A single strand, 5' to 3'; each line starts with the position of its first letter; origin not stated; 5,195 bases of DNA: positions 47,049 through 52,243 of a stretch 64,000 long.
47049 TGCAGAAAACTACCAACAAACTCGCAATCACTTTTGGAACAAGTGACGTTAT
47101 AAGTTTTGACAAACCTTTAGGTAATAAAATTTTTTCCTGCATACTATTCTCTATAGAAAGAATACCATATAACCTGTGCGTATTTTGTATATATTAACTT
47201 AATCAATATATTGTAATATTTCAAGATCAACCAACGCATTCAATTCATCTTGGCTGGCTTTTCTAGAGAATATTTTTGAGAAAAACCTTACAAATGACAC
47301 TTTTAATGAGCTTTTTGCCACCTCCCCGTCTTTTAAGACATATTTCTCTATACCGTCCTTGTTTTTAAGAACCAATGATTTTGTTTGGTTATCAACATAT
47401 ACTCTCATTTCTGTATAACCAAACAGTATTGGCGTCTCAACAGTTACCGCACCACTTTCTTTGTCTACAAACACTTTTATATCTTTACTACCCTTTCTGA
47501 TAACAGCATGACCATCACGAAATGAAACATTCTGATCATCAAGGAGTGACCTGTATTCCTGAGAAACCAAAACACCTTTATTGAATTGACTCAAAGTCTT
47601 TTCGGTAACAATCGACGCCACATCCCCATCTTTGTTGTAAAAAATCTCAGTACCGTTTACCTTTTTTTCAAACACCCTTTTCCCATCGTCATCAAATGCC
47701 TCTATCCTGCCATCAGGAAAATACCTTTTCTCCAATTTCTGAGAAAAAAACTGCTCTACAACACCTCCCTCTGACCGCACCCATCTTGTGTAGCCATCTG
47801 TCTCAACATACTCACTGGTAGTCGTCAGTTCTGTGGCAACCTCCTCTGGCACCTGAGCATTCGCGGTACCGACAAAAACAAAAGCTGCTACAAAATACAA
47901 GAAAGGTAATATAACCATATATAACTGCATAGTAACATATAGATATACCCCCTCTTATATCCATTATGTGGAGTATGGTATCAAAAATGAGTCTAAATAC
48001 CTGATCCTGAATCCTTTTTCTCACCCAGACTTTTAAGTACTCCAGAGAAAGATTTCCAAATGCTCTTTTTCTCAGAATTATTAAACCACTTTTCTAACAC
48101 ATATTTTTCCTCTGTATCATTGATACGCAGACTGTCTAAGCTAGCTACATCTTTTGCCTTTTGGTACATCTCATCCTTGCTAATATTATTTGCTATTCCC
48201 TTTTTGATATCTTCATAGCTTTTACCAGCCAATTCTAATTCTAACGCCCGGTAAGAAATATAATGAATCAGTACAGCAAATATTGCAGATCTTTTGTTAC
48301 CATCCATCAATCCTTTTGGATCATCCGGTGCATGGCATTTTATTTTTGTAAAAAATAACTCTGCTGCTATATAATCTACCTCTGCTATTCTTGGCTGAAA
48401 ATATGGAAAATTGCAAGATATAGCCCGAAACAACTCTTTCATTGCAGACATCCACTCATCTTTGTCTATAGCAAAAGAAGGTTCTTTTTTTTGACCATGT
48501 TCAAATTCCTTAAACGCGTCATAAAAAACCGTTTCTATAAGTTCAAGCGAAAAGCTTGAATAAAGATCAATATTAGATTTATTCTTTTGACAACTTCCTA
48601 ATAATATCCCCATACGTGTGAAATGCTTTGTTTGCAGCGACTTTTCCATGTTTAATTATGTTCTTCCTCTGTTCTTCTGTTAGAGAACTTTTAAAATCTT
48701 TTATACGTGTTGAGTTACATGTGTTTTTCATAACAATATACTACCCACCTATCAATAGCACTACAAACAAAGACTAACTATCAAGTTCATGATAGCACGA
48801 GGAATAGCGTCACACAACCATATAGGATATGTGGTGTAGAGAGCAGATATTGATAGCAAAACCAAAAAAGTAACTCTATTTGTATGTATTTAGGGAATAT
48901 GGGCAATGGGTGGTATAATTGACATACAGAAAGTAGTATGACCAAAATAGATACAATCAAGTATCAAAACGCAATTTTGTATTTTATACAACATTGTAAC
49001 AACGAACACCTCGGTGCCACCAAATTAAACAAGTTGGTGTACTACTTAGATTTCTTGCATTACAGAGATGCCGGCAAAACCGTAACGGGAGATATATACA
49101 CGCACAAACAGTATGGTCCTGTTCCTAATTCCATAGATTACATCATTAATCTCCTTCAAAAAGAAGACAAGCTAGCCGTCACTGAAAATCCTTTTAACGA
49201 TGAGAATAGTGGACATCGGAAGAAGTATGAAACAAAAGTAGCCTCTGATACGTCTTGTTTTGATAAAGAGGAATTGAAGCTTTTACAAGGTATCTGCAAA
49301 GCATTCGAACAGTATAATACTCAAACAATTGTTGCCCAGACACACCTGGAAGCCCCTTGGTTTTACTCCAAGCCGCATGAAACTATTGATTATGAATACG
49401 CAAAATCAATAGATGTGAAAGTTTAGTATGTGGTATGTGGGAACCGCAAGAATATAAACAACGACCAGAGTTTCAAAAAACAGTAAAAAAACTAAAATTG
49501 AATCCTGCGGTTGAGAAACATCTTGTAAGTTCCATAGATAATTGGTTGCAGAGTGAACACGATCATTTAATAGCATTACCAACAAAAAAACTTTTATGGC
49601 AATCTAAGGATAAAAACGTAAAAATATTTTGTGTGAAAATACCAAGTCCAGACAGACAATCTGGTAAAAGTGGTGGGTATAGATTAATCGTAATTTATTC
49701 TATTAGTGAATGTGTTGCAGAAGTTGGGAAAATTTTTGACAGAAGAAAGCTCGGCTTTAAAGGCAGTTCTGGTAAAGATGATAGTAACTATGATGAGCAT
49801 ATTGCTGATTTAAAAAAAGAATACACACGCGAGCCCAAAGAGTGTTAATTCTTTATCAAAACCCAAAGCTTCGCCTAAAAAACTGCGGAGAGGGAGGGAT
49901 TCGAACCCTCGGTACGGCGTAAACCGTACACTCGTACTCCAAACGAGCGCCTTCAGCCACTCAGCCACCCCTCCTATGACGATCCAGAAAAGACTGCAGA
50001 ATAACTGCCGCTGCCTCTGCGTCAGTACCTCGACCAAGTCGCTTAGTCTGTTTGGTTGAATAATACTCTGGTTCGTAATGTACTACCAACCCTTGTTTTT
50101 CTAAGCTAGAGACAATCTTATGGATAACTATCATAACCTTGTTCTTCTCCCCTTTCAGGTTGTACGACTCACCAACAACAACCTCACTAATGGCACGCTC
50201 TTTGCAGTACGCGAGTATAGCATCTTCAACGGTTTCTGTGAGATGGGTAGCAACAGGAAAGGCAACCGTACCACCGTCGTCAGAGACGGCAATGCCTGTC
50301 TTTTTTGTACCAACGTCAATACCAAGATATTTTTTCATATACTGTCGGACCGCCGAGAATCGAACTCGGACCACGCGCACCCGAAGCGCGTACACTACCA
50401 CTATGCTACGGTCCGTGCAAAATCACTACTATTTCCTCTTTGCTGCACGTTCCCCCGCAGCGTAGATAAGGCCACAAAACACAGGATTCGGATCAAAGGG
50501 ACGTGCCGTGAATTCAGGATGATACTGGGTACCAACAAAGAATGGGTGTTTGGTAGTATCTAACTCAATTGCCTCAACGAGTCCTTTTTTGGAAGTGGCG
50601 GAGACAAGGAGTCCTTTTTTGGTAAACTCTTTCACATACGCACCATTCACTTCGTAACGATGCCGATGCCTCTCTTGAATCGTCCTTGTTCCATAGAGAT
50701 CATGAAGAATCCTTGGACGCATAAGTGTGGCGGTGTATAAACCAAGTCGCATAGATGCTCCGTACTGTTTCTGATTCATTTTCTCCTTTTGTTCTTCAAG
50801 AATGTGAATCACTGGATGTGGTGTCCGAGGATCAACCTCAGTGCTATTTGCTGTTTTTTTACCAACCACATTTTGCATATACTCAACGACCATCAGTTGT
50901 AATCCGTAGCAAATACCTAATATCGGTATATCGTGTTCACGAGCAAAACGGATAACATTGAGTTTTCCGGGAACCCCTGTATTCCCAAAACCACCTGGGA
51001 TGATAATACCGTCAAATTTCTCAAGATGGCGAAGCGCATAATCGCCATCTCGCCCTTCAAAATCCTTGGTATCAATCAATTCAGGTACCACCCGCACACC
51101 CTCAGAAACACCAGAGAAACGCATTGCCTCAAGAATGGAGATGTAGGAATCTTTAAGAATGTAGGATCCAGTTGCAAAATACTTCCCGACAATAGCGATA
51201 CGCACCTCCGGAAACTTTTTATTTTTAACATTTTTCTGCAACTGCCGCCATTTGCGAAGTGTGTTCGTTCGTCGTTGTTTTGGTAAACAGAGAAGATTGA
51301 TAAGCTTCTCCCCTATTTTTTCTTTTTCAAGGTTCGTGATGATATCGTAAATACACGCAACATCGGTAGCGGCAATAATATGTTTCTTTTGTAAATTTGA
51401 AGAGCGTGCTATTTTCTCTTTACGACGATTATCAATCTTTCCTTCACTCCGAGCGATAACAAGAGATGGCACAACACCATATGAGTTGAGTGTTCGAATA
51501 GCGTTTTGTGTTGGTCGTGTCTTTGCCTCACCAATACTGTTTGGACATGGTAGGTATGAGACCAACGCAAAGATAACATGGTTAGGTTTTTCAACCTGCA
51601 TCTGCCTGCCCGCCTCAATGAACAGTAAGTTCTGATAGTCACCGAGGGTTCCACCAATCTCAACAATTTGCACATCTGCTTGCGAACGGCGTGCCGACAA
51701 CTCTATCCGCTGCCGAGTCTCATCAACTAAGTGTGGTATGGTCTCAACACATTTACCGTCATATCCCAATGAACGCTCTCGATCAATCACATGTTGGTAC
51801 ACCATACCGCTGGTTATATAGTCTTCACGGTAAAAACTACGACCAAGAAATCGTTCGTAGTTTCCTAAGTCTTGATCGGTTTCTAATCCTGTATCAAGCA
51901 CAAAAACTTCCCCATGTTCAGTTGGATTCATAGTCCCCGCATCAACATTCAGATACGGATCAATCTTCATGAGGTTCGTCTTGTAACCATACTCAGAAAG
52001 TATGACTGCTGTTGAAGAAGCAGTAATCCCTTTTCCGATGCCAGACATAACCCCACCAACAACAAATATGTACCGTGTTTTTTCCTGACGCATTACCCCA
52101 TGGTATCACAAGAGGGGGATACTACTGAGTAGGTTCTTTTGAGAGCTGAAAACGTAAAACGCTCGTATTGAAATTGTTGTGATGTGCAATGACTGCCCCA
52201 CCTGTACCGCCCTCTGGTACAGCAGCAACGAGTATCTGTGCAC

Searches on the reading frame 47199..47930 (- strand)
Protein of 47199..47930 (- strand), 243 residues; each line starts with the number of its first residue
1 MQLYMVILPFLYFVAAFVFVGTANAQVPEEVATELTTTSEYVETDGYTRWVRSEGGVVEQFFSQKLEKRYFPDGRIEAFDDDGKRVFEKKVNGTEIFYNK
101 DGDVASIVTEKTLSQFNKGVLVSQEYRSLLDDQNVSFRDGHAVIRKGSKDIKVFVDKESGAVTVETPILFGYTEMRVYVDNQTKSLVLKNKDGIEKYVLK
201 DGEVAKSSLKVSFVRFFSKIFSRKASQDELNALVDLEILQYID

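Call 10: search_protein_families(library=pfam, proteins=[window:47199-47930:-])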
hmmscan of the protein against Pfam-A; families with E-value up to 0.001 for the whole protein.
window:47199-47930:- (243 aa): 0 families

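Call 44: find_encoding_contigs(protein=window:47199-47930:-, flank=10000, max_places=6)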
Protein window:47199-47930:- (243 aa): no gene with exactly this product is on record in the collection.

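Call 86: search_protein_families(library=ncbifam, proteins=[window:47199-47930:-], max_evalue=0.01)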
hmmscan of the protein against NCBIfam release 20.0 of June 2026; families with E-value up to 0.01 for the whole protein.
window:47199-47930:- (243 aa): 0 families

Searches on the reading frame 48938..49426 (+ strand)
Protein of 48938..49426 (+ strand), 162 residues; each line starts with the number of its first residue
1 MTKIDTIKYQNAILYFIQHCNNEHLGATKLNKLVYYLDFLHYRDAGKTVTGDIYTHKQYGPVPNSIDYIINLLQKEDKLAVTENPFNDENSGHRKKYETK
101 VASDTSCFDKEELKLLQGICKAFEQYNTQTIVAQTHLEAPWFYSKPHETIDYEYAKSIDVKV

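Call 10: search_protein_families(library=pfam, proteins=[window:48938-49426:+])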
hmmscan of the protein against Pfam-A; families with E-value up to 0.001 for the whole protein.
window:48938-49426:+ (162 aa): 1 family
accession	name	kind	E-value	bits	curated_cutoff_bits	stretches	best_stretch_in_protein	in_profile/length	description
PF13274.11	SocA_Panacea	-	5.8e-19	69.5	25.7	1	30-141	1-112/113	Antitoxin SocA-like, Panacea domain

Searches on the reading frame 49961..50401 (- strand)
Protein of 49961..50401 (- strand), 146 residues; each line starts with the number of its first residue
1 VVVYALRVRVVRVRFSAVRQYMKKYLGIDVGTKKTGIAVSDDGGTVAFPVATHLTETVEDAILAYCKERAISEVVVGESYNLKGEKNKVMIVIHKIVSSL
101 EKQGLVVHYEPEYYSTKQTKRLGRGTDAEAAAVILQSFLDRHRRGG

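Call 52: search_protein_families(library=pfam, proteins=[window:49961-50401:-], max_evalue=0.01)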
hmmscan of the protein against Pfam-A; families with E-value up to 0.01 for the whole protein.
window:49961-50401:- (146 aa): 2 families
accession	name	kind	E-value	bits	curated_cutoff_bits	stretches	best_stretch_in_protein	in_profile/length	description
PF03652.20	RuvX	-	2.8e-20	73.5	29.2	1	24-140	2-133/134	Holliday junction resolvase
PF25088.1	GPKOW_C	-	0.0019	18.8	65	1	6-58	1-52/107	GPKOW C-terminal domain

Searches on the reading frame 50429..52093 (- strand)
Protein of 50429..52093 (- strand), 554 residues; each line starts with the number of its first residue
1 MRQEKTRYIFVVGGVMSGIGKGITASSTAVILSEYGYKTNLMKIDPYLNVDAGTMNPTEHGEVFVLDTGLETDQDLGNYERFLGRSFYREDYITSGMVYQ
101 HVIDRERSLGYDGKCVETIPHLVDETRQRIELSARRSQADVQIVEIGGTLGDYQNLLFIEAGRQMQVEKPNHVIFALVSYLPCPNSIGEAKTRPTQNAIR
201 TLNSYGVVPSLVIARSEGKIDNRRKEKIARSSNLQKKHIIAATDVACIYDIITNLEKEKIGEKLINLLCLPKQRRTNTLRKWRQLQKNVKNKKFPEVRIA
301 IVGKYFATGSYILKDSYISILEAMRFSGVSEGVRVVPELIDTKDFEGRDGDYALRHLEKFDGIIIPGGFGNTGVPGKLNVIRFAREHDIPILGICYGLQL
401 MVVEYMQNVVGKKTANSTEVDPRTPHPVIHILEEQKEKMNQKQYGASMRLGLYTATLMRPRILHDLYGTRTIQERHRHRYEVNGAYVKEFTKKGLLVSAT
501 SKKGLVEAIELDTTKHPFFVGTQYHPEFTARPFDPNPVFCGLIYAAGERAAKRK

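Call 10: search_protein_families(library=pfam, proteins=[window:50429-52093:-])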
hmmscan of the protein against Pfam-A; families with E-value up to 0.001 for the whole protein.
window:50429-52093:- (554 aa): 3 families
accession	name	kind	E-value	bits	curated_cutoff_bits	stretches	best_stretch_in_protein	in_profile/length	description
PF06418.20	CTP_synth_N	-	5.1e-94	315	26.1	1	7-269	1-264/265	CTP synthase N-terminus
PF00117.34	GATase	-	2.5e-34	119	22.8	1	313-542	2-187/190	Glutamine amidotransferase class-I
PF07722.19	Peptidase_C26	-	2.3e-13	50.9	20.5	1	378-527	95-219/219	Peptidase C26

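Call 42: find_encoding_contigs(protein=window:50429-52093:-, flank=10000, max_places=6)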
Protein window:50429-52093:- (554 aa): no gene with exactly this product is on record in the collection.
